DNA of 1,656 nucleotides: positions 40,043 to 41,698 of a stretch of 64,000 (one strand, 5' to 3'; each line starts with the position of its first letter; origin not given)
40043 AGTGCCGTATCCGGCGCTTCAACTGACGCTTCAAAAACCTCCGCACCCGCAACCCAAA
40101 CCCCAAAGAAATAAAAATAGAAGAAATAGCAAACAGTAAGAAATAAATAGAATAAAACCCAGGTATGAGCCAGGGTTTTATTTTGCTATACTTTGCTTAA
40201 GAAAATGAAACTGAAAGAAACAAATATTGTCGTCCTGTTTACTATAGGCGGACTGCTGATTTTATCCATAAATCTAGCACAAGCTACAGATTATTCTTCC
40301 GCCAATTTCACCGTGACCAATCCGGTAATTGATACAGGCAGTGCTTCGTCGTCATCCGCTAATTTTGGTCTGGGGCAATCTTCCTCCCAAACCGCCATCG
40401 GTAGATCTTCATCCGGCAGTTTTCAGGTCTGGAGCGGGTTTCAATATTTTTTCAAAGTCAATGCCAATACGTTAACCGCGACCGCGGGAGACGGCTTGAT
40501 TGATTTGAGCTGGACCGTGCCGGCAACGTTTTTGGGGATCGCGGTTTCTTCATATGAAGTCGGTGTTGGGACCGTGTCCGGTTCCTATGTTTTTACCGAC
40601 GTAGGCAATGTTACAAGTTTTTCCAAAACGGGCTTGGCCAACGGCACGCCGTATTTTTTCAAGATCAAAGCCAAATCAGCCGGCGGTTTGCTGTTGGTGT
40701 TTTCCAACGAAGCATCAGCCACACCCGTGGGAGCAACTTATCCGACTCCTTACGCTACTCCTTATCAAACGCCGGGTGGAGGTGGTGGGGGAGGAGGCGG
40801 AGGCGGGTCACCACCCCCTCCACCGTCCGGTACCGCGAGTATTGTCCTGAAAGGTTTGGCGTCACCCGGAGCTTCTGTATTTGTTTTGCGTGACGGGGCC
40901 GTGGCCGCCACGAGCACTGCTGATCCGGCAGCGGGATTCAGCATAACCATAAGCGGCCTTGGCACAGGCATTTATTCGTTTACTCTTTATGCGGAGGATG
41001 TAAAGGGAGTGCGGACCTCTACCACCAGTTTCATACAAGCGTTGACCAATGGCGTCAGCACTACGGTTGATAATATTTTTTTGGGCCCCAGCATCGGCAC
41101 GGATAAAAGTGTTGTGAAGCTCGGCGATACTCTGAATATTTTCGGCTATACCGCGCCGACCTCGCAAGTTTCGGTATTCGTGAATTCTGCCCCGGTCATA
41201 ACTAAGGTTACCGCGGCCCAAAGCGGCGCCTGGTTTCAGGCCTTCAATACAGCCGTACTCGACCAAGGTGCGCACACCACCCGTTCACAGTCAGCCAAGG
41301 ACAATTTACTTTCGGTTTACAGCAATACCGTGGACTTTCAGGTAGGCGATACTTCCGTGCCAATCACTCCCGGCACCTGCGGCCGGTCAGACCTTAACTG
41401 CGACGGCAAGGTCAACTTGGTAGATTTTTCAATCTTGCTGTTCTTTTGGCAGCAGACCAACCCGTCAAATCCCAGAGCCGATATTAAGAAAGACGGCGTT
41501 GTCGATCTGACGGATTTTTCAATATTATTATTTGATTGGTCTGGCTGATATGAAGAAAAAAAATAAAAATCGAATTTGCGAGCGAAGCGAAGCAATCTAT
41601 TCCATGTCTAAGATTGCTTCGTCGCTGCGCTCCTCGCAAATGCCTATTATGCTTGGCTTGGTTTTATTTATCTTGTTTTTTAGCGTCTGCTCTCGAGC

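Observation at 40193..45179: Dockerin-bearing FN3 protein plus three tandem membrane-anchored cohesin-like proteins without any catalytic module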

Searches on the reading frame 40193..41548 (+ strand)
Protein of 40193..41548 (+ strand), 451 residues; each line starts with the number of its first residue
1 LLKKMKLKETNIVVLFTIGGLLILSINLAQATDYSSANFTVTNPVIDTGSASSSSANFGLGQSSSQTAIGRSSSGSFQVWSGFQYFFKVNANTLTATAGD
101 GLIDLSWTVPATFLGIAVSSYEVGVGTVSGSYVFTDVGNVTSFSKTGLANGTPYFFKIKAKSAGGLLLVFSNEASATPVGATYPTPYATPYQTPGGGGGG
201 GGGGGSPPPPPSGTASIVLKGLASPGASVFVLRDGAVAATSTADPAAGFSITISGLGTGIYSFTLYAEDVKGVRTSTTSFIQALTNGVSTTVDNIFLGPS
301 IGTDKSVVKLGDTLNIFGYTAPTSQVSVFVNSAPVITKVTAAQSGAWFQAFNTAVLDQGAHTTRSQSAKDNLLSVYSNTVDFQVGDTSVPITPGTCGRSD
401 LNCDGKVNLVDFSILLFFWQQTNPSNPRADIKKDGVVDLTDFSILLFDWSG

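Call 3: search_protein_families(library=pfam, proteins=[window:40193-41548:+], max_evalue=1)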
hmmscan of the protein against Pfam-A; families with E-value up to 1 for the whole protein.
window:40193-41548:+ (451 aa): 6 families
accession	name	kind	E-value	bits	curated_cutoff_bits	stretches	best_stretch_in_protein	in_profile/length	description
PF00404.24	Dockerin_1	-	2e-05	25.1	22.9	1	399-445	2-52/57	Dockerin type I domain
PF17936.7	Big_6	-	6.3e-05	23.6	27.6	1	218-279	16-78/83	Bacterial Ig domain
PF00041.27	fn3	-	0.00019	22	25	1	100-167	14-75/84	Fibronectin type III domain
PF15405.12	PH_5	-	0.34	11.5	30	1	238-272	89-123/135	Pleckstrin homology domain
PF15843.10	DUF4719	-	0.44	10.7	27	1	177-235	58-116/202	Domain of unknown function (DUF4719)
PF13833.12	EF-hand_8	-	0.57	10.4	28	0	429-448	34-53/54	EF-hand domain pair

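Call 4: search_protein_families(library=ncbifam, proteins=[window:40193-41548:+], max_evalue=1)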
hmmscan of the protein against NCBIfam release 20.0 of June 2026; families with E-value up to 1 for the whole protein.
window:40193-41548:+ (451 aa): 2 families
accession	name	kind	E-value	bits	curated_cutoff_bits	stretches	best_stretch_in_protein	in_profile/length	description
NF041540.1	dockerin_GC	domain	0.00046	20.5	29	1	399-449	3-63/67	GC-type dockerin domain-anchored protein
TIGR00276.1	TIGR00276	equivalog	0.13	11.2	200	1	320-359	116-155/337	tRNA epoxyqueuosine(34) reductase QueG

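Call 14: find_homologous_proteins(query=window:40193-41548:+)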
Query window:40193-41548:+ (451 aa): 309 proteins with E <= 0.001 among 8000 candidates; the best 120 are listed.
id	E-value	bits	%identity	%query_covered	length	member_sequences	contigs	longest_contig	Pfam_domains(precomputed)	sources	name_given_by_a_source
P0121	5.1e-284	960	100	99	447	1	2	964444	PF00404.25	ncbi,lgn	ncbi:MAG: dockerin type I domain-containing protein [Candidatus Doudnabacteria bacterium]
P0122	1.9e-198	678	69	99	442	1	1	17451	PF00404.25,PF00041.28,PF17936.8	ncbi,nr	ncbi:MAG: fibronectin type III domain-containing protein [Candidatus Doudnabacteria bacterium]|nr:fi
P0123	3.4e-192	657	70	99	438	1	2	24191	PF00404.25,PF00041.28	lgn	-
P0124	3.9e-190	651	67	99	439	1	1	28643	PF00404.25,PF00041.28,PF17936.8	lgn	-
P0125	1.2e-175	603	65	99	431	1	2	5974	PF00404.25,PF00041.28,PF17936.8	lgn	-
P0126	3.7e-172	591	63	99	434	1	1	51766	PF00404.25,PF00041.28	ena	-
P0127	4.9e-170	584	60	99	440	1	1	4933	PF00404.25,PF00041.28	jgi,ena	-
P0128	3.9e-168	578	59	99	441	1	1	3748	PF00404.25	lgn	-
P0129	5.2e-168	578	62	99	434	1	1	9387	PF00404.25,PF00041.28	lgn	-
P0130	2.2e-163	562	59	99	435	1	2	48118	PF00404.25,PF17936.8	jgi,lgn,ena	jgi:hypothetical protein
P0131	2.8e-163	562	59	99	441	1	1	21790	PF00404.25,PF00041.28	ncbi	-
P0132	8.3e-163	560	62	93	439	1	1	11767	PF00404.25,PF00041.28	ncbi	-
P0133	1.3e-162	560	58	99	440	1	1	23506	PF00404.25,PF00041.28,PF17936.8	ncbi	-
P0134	6.7e-162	557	59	99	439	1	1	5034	PF00404.25,PF00041.28,PF17936.8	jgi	jgi:hypothetical protein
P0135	1.4e-160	553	60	99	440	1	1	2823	PF00404.25,PF00041.28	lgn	-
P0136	9.6e-160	550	58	99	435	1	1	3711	PF00404.25,PF00041.28,PF17936.8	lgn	-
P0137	4.8e-158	545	58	99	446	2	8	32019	PF00404.25,PF00041.28,PF17936.8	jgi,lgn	jgi:hypothetical protein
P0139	1.7e-157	543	57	99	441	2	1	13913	PF00404.25,PF00041.28,PF17936.8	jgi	jgi:hypothetical protein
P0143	7.0e-155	534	57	99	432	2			PF00404.25,PF00041.28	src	-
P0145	3.0e-153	529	58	99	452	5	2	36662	PF00404.25,PF00041.28,PF17936.8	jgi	jgi:hypothetical protein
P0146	3.5e-150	519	57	100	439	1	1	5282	PF00404.25,PF00041.28,PF17936.8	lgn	-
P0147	2.5e-142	493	55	99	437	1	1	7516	PF00404.25,PF00041.28,PF17936.8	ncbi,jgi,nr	ncbi:MAG TPA: Ig-like domain-containing protein [Patescibacteria group bacterium]|jgi:hypothetical p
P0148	6.5e-140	485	55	53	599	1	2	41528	PF00404.25,PF00041.28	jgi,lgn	jgi:hypothetical protein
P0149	2.0e-131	457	52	99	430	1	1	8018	PF00404.25,PF00041.28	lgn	-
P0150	2.7e-130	453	63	75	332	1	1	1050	PF00404.25,PF17936.8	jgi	jgi:hypothetical protein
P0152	3.9e-126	440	51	94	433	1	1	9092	PF00404.25,PF00041.28,PF17936.8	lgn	-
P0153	1.3e-124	435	49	99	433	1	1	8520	PF00404.25,PF19077.7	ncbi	-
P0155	1.1e-122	428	48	99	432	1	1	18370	PF00404.25,PF00041.28,PF19077.7,PF17936.8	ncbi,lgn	-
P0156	1.7e-118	415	48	98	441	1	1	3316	PF00404.25,PF00041.28,PF17936.8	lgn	-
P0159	1.2e-117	412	48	99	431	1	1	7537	PF00404.25,PF17936.8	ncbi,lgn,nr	ncbi:MAG: hypothetical protein HY420_01265 [Candidatus Kerfeldbacteria bacterium]|nr:hypothetical pr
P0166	7.1e-115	403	46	100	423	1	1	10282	PF00404.25,PF19077.7,PF17936.8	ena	-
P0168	2.1e-114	401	47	96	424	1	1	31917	PF00404.25,PF00041.28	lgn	-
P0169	2.7e-114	401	45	100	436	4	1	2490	PF00404.25,PF17936.8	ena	-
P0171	5.7e-114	400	48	92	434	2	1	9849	PF00404.25,PF00041.28,PF17936.8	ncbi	-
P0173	1.5e-113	398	49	93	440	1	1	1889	PF00404.25,PF00041.28,PF19077.7,PF17936.8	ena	-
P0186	2.7e-109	384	46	98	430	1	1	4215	PF00404.25,PF17936.8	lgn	-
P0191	2.9e-108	381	48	93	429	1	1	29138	PF00404.25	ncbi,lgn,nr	ncbi:MAG: dockerin type I domain-containing protein [bacterium]|nr:dockerin type I domain-containing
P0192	3.1e-108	381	44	100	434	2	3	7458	PF00404.25,PF00041.28,PF17936.8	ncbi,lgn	-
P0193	3.2e-108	381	45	99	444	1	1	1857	PF00404.25,PF00041.28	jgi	jgi:hypothetical protein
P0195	1.1e-107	379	44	100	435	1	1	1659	PF00404.25,PF17936.8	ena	-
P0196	1.2e-107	379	46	93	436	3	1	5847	PF00404.25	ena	-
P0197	1.5e-107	378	44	99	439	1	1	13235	PF00404.25,PF00041.28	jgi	jgi:hypothetical protein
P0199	1.3e-106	375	46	100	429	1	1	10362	PF00404.25,PF17936.8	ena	-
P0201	6.2e-106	373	43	99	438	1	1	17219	PF00404.25,PF17936.8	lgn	-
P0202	2.8e-105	371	45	100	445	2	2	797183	PF00041.28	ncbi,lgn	-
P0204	1.6e-103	365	44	99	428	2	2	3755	PF00404.25,PF00041.28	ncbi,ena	-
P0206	5.4e-102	360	46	89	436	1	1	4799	PF00404.25,PF17936.8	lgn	-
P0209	7.9e-100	353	43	92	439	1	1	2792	PF00404.25,PF00041.28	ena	-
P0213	3.5e-96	341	43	99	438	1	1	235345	PF00404.25,PF00041.28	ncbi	-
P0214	1.5e-95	339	44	96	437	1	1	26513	PF00404.25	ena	-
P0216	3.6e-93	331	44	100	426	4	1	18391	PF00404.25,PF19077.7,PF17936.8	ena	-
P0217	6.0e-93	330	43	100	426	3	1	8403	PF00404.25,PF00041.28,PF17936.8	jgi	jgi:hypothetical protein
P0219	2.3e-92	328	43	100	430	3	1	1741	PF00404.25,PF17936.8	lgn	-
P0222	4.4e-86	308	41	94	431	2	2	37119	PF00404.25,PF17936.8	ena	-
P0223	4.8e-86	308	41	99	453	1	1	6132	PF00404.25,PF17936.8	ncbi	ncbi:MAG: dockerin type I domain-containing protein [bacterium]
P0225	2.3e-85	305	41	96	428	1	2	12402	PF00404.25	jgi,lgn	jgi:hypothetical protein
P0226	5.3e-85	304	39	100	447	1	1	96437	PF00404.25,PF00041.28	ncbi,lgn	-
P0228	4.6e-84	301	41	100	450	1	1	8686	PF00404.25,PF00041.28,PF17936.8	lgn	-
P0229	5.2e-84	301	41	97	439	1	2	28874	PF00404.25,PF19077.7,PF17936.8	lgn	-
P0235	8.7e-83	297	39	97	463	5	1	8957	PF00404.25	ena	-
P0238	9.0e-78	280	39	97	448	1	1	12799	PF00404.25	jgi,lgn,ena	-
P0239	4.9e-77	278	52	52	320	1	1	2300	PF00404.25,PF17936.8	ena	-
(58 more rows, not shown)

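Call 16: find_encoding_contigs(protein=P0126, flank=10000, max_places=2)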
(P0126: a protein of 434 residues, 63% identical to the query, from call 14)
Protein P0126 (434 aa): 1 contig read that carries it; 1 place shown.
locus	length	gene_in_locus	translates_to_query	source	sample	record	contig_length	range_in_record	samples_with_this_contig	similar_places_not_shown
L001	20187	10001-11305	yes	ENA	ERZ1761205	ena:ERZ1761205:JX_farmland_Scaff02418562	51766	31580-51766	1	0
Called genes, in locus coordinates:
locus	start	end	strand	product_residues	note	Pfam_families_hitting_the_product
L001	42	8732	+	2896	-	PF06739:SBBP (faint)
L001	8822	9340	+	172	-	-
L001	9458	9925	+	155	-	-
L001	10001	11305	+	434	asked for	PF00041:fn3, PF00404:Dockerin_1 (weak)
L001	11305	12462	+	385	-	-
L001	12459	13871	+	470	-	PF00963:Cohesin, PF24421:Ig_J (faint)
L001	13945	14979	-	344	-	PF00022:Actin (faint), PF06723:MreB_Mbl, PF00012:HSP70, PF14450:FtsA (weak)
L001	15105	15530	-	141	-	PF00072:Response_reg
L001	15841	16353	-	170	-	-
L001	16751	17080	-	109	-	-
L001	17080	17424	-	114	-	PF00072:Response_reg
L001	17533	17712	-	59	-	-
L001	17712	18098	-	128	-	-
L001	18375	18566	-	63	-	-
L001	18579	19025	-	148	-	-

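Call 17: find_encoding_contigs(protein=P0130, flank=10000, max_places=2)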
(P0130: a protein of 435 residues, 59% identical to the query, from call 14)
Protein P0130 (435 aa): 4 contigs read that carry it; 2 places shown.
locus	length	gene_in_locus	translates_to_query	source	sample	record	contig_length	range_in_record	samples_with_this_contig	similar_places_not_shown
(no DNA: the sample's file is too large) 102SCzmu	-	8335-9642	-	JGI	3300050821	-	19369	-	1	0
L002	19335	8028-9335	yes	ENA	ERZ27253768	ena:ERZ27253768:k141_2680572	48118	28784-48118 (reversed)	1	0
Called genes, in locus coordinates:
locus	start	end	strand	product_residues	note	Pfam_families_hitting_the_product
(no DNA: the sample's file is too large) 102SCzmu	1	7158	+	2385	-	?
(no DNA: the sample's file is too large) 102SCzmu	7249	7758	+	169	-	-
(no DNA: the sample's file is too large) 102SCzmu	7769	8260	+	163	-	-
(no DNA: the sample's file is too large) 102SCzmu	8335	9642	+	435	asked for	PF17936:Big_6 (faint), PF00404:Dockerin_1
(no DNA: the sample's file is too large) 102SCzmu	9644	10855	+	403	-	-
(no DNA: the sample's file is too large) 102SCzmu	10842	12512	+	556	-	PF13620:CarboxypepD_reg (weak)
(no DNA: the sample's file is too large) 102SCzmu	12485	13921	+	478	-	PF00963:Cohesin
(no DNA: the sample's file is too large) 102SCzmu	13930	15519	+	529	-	PF17957:Big_7 (weak)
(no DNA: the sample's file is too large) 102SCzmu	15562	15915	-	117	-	PF00072:Response_reg (weak)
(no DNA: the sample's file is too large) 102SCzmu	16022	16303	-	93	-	-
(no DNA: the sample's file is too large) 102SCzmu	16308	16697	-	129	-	-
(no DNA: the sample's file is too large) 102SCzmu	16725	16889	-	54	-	-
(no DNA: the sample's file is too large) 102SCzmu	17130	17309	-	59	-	-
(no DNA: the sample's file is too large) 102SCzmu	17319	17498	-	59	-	-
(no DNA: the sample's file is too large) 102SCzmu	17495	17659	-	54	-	-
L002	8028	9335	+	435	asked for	PF17936:Big_6 (faint), PF00404:Dockerin_1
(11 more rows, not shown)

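Call 24: find_encoding_contigs(protein=P0202, flank=10000, max_places=1)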
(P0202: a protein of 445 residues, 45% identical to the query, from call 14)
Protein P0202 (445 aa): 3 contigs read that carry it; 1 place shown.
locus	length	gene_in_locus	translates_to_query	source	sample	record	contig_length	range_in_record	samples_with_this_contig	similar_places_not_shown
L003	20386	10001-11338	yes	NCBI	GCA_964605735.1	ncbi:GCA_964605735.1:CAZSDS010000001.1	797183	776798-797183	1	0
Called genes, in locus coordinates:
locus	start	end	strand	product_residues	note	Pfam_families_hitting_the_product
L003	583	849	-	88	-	-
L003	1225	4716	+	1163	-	-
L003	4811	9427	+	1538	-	-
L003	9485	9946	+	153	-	-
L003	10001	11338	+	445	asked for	PF00041:fn3 (weak)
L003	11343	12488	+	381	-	-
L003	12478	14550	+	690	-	-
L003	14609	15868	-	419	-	PF00022:Actin (faint), PF06723:MreB_Mbl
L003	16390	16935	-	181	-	-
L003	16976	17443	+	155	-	-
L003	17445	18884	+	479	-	PF00404:Dockerin_1 (weak), PF17957:Big_7, PF19077:Big_13 (weak)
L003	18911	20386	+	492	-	?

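Call 25: find_encoding_contigs(protein=P0213, flank=10000, max_places=1)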
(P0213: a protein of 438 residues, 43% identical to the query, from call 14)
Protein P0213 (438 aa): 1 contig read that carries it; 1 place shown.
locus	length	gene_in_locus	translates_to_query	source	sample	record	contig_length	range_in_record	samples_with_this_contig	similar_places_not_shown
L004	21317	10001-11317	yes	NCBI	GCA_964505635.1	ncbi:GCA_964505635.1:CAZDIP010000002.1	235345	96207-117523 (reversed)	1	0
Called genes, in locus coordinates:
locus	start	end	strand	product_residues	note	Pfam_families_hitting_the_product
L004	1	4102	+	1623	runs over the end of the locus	PF11721:Malectin, PF12819:Malectin_like (weak), PF00041:fn3 (weak), PF16656:Pur_ac_phosph_N, PF10102:DUF2341, PF13385:Laminin_G_3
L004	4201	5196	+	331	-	PF13354:Beta-lactamase2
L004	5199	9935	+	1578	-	-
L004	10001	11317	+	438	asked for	PF00041:fn3, PF00404:Dockerin_1 (faint)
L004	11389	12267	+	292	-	-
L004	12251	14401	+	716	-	-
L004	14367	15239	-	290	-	PF02743:dCache_1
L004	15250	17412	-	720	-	PF00133:tRNA-synt_1, PF01406:tRNA-synt_1e (faint), PF09334:tRNA-synt_1g (weak), PF13603:tRNA-synt_1_2 (weak), PF00133:tRNA-synt_1, PF09334:tRNA-synt_1g (weak), PF08264:Anticodon_1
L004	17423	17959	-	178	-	PF01121:CoaE (faint), PF01712:dNK (faint), PF06414:Zeta_toxin (weak), PF13207:AAA_17 (weak), PF13238:AAA_18 (weak), PF13671:AAA_33 (weak), PF01202:SKI (faint)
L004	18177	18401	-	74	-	-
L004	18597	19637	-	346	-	PF00814:TsaD, PF22521:HypF_C_2 (weak)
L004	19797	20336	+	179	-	PF07638:Sigma70_ECF (weak), PF04542:Sigma70_r2, PF08281:Sigma70_r4_2, PF04545:Sigma70_r4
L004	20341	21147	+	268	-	PF18915:DUF5667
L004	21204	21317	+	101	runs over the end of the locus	-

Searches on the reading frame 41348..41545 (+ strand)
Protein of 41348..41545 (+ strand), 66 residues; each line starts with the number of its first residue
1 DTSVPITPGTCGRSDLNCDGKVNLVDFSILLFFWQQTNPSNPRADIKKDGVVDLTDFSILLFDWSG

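Call 92: search_solved_structures(query=window:41348-41545:+, max_evalue=1, show_alignments=3)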
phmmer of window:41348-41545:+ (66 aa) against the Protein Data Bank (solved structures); distinct sequences matched with E-value up to 1: 15.
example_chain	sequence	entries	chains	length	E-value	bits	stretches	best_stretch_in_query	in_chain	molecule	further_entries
2y3n_B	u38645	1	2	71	0.00039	23.8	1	13-62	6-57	CELLULOSOMAL FAMILY-48 PROCESSIVE GLYCOSIDE HYDROLASE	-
4fl4_A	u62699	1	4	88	0.009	19.5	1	14-60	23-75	Glycoside hydrolase family 9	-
2mte_A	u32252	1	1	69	0.013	19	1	14-60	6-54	Cellulose 1,4-beta-cellobiosidase (reducing end) CelS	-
1daq_A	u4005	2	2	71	0.013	19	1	14-60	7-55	ENDOGLUCANASE SS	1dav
1ohz_B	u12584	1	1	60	0.05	17.1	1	14-60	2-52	ENDO-1,4-BETA-XYLANASE Y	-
2yik_A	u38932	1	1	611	0.062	16.8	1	12-60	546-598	ENDOGLUCANASE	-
8adn_M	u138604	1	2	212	0.16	15.5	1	9-65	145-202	Proteasome subunit beta type-7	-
2ccl_B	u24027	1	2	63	0.17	15.4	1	14-60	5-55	ENDO-1,4-BETA-XYLANASE Y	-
4cj0_A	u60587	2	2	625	0.21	15.1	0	14-60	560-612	ENDOGLUCANASE D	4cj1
1clc_A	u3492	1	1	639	0.22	15.1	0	14-60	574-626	ENDOGLUCANASE CELD; EC: 3.2.1.4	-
5n5p_B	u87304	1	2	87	0.23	15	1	14-45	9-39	Putative cellulosomal scaffoldin protein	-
5nrm_B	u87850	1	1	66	0.28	14.7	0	13-33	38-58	DocCel5: Type I dockerin repeat domain from A. cellulolyticus family 5 endoglucanase WP_01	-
5nrk_B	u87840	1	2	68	0.51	13.9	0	13-33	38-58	DocCel5: Type I dockerin repeat domain from A. cellulolyticus family 5 endoglucanase WP_01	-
2sas_A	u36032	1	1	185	0.65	13.6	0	44-58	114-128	SARCOPLASMIC CALCIUM-BINDING PROTEIN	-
2vn5_B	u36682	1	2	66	0.76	13.4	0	14-60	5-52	ENDOGLUCANASE A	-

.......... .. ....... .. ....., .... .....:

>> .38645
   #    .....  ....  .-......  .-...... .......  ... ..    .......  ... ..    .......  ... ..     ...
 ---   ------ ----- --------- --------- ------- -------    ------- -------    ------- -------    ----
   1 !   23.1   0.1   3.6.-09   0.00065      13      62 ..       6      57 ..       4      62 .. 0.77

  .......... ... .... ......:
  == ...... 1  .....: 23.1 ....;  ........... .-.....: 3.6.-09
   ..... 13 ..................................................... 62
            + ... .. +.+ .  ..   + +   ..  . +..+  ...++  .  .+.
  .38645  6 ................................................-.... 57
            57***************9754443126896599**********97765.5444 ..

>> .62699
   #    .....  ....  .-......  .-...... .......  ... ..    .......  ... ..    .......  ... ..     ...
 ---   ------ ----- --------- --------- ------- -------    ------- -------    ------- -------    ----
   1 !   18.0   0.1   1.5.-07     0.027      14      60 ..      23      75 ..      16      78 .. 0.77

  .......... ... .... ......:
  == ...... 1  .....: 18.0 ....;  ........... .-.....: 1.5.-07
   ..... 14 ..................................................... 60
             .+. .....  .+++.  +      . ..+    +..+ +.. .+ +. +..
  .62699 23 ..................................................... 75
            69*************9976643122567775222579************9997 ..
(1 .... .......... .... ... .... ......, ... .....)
